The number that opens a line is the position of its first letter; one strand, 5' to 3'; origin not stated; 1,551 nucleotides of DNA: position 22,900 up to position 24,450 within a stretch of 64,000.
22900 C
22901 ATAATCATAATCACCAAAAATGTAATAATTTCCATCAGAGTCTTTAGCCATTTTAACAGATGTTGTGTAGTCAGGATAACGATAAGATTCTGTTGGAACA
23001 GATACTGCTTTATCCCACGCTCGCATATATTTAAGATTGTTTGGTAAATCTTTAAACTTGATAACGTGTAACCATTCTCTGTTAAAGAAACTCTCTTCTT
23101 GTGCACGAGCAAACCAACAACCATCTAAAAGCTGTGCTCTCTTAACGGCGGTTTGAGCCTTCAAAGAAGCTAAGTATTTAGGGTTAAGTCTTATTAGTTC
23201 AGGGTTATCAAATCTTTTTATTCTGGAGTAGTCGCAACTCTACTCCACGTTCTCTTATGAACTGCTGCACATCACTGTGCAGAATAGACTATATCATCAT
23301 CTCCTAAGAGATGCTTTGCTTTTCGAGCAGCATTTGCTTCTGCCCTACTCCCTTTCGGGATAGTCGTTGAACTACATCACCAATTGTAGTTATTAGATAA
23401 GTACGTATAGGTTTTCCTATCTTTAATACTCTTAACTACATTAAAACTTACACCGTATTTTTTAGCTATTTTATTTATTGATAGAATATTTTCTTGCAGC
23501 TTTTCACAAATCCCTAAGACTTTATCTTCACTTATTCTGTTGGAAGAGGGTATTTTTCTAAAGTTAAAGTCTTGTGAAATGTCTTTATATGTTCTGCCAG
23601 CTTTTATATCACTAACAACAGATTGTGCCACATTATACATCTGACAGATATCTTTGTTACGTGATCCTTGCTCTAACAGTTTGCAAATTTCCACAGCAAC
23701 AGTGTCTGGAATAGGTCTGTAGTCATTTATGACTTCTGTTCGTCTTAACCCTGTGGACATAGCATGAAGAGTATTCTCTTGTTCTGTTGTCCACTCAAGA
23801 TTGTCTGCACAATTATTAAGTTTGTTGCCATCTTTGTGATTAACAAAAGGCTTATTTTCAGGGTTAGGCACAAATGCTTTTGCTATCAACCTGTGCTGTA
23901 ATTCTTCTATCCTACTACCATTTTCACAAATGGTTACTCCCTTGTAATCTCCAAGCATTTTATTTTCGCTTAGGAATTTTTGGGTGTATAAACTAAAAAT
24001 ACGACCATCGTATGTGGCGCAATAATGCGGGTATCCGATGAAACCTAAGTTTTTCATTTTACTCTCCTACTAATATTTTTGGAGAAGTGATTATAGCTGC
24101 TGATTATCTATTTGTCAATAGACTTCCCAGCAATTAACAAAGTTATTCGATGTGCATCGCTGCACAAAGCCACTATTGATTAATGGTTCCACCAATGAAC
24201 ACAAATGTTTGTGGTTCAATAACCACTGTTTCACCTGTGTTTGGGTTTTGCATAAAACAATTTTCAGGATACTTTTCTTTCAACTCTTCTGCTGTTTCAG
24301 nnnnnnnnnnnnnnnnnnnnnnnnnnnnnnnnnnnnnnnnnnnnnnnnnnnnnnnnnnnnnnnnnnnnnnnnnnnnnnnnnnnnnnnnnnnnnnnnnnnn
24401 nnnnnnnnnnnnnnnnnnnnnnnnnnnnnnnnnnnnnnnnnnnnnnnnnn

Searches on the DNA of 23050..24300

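Call 55: search_rna_families(source=window, start=23050, end=24300, threshold=evalue, max_evalue=1)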
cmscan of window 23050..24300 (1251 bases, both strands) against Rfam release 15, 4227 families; matches with E-value up to 1: 2.
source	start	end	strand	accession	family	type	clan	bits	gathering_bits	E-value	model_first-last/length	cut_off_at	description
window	23265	23453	-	RF00028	Intron_gpI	Intron;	-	47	50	1.5e-10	1-253/253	no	Group I catalytic intron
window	23957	24188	-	RF00028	Intron_gpI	Intron;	-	19.5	50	0.028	5-158/253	no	Group I catalytic intron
